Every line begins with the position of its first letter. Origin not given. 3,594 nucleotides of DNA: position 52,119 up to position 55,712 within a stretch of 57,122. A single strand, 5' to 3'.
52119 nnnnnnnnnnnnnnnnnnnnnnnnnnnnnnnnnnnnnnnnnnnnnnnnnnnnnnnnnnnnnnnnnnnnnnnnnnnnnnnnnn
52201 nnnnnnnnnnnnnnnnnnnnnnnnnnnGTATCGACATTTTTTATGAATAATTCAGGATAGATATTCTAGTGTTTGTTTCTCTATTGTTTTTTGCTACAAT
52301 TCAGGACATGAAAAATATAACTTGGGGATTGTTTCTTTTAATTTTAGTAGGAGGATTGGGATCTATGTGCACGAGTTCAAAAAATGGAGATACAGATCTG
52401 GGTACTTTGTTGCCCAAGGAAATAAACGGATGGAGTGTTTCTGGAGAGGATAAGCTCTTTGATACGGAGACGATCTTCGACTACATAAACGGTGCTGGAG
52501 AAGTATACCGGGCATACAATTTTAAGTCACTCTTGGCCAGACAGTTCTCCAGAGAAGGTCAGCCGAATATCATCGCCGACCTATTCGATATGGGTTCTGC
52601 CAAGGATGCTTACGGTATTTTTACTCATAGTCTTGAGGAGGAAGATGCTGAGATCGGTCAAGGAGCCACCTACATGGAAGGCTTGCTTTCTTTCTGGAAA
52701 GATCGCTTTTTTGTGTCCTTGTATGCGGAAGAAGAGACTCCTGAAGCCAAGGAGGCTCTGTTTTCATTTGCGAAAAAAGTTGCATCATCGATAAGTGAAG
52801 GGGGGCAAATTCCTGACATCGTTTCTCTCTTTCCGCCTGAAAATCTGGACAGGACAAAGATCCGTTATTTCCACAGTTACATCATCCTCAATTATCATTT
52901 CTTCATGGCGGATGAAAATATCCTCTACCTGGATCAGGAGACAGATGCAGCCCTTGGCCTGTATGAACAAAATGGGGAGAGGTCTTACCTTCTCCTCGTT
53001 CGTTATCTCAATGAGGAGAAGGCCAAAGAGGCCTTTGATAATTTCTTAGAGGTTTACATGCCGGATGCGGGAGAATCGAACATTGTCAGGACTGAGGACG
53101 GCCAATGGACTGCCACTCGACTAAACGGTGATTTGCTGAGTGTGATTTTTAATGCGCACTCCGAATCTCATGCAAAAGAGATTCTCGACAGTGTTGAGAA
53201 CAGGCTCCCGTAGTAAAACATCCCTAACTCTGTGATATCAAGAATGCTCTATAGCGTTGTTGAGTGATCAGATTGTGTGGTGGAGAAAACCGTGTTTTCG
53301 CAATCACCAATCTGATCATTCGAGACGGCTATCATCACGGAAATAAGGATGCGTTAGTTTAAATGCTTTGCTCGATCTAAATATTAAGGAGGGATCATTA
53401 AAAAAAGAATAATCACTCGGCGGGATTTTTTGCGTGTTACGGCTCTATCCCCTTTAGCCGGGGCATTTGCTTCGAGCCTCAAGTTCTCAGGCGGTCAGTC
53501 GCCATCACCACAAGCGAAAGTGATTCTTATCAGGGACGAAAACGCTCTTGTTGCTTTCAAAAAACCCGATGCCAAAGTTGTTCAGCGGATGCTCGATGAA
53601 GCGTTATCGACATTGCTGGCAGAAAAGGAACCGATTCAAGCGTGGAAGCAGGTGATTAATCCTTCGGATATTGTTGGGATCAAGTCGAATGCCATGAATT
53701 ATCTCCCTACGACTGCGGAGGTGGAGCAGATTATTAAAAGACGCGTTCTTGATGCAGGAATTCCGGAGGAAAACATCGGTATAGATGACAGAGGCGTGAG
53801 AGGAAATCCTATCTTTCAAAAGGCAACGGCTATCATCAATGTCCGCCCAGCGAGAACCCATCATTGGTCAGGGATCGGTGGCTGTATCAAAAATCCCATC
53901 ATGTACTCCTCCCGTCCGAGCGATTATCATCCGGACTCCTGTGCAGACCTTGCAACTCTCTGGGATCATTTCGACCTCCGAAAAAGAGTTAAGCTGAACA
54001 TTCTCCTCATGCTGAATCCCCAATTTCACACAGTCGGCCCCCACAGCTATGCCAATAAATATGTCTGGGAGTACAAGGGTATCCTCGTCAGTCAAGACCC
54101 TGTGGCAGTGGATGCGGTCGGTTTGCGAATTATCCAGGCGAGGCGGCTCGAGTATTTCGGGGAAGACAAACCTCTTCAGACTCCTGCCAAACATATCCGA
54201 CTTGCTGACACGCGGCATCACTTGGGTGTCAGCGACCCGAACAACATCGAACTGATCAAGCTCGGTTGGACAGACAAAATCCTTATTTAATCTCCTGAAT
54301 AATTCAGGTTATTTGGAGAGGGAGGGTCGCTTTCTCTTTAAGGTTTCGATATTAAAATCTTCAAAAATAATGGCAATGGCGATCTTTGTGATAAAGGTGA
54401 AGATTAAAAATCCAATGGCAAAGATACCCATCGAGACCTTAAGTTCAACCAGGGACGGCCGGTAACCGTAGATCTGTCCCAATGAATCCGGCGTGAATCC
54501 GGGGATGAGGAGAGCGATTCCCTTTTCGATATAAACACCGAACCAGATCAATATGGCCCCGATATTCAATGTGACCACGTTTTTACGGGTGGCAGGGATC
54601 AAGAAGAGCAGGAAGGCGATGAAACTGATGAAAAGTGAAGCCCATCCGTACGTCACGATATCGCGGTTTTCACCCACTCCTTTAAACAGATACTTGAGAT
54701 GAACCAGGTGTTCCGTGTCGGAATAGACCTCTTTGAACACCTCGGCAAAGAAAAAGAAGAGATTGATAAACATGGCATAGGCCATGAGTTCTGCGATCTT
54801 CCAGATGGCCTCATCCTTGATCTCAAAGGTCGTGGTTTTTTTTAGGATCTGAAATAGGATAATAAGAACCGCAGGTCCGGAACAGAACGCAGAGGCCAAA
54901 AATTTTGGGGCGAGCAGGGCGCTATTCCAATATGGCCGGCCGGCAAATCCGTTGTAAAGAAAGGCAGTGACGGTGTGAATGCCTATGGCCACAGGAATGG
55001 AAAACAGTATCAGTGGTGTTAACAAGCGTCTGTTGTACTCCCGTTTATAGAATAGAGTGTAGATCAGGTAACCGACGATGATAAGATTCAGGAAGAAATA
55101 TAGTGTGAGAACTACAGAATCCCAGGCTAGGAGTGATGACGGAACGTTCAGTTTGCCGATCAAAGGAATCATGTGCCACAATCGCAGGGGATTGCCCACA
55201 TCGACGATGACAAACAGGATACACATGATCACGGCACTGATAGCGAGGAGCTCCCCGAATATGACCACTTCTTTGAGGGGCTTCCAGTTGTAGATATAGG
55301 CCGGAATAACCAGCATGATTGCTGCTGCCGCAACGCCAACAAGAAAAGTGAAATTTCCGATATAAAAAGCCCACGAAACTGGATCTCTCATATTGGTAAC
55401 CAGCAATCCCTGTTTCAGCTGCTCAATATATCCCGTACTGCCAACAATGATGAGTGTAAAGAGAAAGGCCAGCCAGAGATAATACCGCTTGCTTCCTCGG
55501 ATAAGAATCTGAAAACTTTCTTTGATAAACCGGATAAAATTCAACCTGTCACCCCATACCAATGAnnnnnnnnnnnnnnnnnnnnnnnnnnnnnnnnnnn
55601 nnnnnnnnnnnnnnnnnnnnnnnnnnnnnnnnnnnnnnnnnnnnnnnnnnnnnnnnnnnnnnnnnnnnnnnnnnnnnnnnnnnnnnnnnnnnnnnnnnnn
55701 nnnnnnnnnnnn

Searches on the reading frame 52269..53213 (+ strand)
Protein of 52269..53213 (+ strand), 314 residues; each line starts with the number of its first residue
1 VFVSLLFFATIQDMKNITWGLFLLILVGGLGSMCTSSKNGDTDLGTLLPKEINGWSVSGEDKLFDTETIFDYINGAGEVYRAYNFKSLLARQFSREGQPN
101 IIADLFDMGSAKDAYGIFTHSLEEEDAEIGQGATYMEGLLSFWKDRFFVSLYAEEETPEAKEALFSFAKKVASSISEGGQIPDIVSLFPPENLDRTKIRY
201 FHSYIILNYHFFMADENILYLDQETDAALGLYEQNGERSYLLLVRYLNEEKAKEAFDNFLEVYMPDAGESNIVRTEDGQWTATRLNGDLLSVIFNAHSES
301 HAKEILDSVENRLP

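Call 7: search_protein_families(library=pfam, proteins=[window:52269-53213:+], max_evalue=0.001)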
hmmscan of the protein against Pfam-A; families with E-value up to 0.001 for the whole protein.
window:52269-53213:+ (314 aa): 1 family
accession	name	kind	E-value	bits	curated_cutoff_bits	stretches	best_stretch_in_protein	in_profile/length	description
PF20244.3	DUF6599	-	2.1e-28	99.6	27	1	53-245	2-184/186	Family of unknown function (DUF6599)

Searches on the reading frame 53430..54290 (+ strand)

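Call 7: search_protein_families(library=pfam, proteins=[window:53430-54290:+], max_evalue=0.001)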
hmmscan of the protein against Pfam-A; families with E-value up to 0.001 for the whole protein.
window:53430-54290:+ (286 aa): 1 family
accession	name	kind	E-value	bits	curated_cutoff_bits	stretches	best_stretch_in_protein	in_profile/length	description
PF04015.17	DUF362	-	1.3e-08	35.5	24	1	129-232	96-199/200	Domain of unknown function (DUF362)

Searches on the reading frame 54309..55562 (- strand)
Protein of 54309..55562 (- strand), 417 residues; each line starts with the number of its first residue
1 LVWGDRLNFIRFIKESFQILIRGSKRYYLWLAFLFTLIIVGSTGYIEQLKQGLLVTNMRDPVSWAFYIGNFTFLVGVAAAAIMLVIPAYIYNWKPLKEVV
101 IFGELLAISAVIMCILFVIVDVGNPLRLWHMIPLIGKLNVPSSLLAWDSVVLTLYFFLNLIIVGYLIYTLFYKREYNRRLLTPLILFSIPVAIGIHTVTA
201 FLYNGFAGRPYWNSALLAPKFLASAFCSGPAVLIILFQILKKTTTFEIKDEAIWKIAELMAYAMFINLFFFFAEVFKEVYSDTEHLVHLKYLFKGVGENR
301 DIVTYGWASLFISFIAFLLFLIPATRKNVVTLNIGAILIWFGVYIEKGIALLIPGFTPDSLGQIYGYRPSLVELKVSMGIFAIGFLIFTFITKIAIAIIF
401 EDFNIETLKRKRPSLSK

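Call 7: search_protein_families(library=pfam, proteins=[window:54309-55562:-], max_evalue=0.001)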
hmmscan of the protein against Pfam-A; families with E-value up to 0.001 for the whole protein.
window:54309-55562:- (417 aa): 1 family
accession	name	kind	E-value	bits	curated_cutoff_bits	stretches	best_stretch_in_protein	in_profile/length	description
PF03916.19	NrfD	-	1e-33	117.8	25.8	1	55-356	2-309/313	Polysulphide reductase, NrfD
